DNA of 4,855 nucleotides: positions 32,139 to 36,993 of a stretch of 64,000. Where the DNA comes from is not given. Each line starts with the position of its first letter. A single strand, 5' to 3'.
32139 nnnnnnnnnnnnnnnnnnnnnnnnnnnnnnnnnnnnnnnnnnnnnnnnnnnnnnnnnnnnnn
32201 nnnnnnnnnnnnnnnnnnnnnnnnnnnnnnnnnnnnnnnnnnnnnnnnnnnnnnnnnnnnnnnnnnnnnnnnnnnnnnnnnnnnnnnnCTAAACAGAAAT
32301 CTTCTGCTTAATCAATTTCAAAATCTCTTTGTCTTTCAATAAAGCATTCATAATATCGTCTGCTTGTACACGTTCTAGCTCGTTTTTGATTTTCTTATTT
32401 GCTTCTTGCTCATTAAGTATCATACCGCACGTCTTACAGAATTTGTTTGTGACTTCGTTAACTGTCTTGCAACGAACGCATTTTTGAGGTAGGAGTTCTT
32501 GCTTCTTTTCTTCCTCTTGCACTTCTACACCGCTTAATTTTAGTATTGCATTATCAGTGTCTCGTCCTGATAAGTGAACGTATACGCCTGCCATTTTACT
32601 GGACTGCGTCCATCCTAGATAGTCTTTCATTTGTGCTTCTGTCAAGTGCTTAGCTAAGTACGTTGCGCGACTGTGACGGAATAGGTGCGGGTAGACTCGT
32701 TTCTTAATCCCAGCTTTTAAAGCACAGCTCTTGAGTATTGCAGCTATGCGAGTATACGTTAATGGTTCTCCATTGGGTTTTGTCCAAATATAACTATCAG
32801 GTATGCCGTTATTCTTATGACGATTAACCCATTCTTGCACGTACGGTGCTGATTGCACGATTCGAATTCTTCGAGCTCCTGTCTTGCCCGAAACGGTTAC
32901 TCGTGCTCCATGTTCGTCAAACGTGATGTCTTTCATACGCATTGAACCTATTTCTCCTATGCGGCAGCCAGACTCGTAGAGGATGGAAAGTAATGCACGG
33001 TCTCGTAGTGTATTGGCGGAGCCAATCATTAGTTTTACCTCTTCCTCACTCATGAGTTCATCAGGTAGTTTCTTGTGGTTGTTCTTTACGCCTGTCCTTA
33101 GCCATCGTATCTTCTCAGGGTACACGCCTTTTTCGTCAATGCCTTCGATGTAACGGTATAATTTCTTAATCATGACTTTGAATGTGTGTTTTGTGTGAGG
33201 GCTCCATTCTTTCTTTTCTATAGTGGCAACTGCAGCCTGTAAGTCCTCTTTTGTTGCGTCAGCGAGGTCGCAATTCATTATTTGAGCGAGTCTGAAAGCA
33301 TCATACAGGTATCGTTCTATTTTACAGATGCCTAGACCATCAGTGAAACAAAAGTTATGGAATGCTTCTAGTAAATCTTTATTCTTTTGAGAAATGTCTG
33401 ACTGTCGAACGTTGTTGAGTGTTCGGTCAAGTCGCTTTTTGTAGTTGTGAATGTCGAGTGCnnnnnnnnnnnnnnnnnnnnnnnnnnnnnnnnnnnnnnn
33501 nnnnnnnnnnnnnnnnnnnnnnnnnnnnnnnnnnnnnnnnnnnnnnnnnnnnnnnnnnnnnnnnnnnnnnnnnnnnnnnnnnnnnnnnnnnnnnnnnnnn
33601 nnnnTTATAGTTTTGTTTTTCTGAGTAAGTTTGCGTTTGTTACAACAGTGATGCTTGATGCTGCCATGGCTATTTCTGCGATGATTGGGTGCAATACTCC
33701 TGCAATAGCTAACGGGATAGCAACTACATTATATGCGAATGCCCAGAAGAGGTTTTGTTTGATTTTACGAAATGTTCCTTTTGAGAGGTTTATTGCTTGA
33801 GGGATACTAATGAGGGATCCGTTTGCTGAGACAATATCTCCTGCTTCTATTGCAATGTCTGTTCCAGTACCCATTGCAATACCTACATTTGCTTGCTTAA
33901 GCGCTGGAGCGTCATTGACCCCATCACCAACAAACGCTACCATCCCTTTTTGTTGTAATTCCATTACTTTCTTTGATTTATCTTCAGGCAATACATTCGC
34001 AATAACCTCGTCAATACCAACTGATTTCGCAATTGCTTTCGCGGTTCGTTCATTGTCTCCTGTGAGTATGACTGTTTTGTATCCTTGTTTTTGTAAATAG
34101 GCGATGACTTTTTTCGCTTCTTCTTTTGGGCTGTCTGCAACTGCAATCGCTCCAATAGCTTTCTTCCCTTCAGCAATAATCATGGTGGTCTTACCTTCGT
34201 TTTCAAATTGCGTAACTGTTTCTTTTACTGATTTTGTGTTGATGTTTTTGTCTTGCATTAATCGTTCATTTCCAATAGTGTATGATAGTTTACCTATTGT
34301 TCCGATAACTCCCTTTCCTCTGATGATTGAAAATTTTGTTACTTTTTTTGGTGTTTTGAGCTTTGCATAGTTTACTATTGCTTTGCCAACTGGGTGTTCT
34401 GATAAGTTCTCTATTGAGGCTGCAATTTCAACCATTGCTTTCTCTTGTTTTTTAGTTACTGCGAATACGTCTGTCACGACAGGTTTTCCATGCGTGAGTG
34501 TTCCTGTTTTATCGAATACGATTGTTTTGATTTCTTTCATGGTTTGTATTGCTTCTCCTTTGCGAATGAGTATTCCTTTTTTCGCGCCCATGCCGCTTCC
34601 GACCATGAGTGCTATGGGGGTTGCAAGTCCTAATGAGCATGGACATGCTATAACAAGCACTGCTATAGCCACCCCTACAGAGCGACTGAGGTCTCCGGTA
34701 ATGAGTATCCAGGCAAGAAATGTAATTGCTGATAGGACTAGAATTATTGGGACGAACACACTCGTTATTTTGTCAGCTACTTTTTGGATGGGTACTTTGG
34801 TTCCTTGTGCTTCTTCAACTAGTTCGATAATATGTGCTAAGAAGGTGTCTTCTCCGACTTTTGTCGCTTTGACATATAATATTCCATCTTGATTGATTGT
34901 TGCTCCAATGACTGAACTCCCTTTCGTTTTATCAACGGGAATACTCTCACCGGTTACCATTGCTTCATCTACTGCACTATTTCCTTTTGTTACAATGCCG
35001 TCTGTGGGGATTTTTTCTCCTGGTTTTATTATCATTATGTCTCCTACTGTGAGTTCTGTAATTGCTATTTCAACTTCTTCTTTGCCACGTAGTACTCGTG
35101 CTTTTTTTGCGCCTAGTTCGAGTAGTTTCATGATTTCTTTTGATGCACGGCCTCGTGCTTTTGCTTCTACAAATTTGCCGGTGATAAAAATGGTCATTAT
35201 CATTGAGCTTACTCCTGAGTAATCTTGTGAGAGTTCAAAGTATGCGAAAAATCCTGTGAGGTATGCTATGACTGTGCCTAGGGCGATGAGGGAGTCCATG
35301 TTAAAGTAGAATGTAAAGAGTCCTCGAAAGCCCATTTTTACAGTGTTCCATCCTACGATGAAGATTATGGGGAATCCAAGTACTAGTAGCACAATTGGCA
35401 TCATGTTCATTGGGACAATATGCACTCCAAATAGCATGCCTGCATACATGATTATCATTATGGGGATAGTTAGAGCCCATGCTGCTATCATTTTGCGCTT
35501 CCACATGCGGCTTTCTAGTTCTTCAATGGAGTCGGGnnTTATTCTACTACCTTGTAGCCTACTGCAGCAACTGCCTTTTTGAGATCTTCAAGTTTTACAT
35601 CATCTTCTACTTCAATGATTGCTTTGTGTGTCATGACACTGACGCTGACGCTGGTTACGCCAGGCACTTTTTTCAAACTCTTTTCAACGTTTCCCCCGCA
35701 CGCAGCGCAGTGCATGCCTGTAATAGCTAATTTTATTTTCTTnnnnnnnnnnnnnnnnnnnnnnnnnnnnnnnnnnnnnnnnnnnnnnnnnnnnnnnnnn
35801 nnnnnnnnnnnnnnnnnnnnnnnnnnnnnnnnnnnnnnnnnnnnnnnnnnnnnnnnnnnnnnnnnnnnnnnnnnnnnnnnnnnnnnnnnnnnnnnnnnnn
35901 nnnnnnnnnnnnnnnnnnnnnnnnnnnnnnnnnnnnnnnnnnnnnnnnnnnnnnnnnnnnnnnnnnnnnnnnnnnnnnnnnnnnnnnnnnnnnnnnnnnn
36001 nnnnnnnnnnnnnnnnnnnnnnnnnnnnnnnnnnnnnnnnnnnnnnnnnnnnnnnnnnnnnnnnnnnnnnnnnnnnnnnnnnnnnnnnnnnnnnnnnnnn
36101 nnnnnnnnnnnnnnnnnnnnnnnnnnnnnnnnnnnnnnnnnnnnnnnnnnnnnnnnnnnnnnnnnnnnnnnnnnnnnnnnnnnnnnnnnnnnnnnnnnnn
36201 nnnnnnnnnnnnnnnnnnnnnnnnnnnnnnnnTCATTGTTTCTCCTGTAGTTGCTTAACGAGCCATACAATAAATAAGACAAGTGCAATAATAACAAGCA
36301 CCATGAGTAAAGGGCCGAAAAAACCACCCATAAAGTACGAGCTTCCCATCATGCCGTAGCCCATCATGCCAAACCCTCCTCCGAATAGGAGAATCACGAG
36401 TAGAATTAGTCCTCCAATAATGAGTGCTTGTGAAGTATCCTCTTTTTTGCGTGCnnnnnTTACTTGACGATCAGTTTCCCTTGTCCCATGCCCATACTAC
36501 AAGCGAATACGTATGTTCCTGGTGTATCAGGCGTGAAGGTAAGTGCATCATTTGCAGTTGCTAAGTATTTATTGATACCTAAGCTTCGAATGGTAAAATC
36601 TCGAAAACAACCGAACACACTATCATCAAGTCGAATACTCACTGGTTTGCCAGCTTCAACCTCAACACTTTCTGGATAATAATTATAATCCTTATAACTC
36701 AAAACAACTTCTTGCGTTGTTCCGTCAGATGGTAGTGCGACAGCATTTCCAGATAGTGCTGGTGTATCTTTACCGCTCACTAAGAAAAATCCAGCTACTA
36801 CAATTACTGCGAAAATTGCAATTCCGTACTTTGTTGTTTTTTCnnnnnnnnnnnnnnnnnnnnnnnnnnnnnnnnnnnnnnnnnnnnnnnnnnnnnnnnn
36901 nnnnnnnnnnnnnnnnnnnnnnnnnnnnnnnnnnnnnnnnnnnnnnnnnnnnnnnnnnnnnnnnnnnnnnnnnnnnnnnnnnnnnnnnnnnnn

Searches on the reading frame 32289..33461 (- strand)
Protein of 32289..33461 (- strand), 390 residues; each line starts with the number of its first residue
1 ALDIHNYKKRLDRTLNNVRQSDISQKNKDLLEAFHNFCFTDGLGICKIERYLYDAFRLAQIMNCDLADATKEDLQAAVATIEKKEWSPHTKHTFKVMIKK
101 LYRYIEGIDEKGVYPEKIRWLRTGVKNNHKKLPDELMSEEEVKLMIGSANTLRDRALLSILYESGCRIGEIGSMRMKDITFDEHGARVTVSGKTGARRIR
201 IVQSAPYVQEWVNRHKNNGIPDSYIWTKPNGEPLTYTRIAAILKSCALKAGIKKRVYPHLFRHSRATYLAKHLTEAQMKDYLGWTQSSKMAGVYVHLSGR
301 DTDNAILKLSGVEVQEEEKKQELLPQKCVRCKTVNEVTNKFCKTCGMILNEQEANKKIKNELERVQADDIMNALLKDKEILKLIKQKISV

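Call 54: search_protein_families(library=pfam, proteins=[window:32289-33461:-], max_evalue=0.01)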
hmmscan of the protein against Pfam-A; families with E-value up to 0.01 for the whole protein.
window:32289-33461:- (390 aa): 3 families
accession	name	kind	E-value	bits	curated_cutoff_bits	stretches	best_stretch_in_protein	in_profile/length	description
PF00589.27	Phage_integrase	-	3e-23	82.9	27.1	1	137-298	3-169/172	Phage integrase family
PF12773.13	DZR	-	0.00064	20.3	27.3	1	325-346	24-45/45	Double zinc ribbon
PF15731.11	MqsA_antitoxin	-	0.0055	17.2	30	0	332-388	27-81/131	Antitoxin component of bacterial toxin-antitoxin system, MqsA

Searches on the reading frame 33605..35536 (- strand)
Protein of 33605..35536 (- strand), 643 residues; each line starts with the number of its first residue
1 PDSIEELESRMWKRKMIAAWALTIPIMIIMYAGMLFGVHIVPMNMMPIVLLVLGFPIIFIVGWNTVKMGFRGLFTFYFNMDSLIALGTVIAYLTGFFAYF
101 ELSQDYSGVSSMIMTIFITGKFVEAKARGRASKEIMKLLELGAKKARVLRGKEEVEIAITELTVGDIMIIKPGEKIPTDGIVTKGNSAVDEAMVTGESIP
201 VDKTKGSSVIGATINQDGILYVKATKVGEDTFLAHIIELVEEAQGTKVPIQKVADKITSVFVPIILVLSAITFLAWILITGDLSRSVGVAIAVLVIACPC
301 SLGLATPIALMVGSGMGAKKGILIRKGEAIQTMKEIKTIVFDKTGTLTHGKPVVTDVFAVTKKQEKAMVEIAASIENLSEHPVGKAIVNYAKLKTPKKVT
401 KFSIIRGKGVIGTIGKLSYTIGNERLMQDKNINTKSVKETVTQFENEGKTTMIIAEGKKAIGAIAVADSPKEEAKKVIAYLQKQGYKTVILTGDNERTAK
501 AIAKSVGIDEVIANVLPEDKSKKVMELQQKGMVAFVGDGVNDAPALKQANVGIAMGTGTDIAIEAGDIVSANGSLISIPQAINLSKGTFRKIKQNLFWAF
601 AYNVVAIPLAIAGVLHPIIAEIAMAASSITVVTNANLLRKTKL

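Call 16: search_protein_families(library=pfam, proteins=[window:33605-35536:-], max_evalue=0.01)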
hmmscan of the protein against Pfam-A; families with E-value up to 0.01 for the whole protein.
window:33605-35536:- (643 aa): 6 families
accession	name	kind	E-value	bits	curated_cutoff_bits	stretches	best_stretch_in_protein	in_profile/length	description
PF00122.25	E1-E2_ATPase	-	3.3e-58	196.6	28.1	1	141-320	2-181/181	E1-E2 ATPase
PF00702.32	Hydrolase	-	1.1e-38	134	26.4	1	336-550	1-191/191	haloacid dehalogenase-like hydrolase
PF08282.18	Hydrolase_3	-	3.1e-08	34.1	20.9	1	532-571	205-244/255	haloacid dehalogenase-like hydrolase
PF12710.13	HAD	-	5.2e-08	34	27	1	458-547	74-189/189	haloacid dehalogenase-like hydrolase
PF13419.12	HAD_2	-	0.0016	19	23.8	1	436-552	44-174/178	Haloacid dehalogenase-like hydrolase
PF02875.26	Mur_ligase_C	-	0.0038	18.5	28.4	0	427-513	15-100/127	Mur ligase, glutamate ligase domain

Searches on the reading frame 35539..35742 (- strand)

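Call 16: search_protein_families(library=pfam, proteins=[window:35539-35742:-], max_evalue=0.01)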
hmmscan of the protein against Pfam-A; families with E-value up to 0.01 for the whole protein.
window:35539-35742:- (67 aa): 2 families
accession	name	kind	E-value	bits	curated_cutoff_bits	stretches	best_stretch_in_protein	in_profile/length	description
PF00403.32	HMA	-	1e-16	61.5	24.8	1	5-64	2-62/62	Heavy-metal-associated domain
PF19803.4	DUF6286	-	0.0019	19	35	1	8-60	33-86/108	Family of unknown function (DUF6286)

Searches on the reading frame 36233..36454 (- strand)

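Call 16: search_protein_families(library=pfam, proteins=[window:36233-36454:-], max_evalue=0.01)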
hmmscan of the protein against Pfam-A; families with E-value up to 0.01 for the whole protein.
window:36233-36454:- (73 aa): 1 family
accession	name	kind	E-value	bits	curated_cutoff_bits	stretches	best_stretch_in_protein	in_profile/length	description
PF04893.22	Yip1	-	0.0024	18.2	28.6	1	8-69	22-87/173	Yip1 domain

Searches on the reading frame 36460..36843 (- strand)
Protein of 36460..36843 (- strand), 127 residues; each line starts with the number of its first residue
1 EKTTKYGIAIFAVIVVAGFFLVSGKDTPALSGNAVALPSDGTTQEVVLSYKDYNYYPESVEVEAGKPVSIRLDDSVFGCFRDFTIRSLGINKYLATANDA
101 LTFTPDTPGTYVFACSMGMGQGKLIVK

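Call 16: search_protein_families(library=pfam, proteins=[window:36460-36843:-], max_evalue=0.01)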
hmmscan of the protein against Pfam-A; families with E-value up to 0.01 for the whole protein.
window:36460-36843:- (127 aa): 1 family
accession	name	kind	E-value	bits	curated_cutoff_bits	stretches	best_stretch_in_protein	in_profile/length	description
PF13473.12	Cupredoxin_1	-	6.8e-14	52.2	27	1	28-126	16-104/104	Cupredoxin-like domain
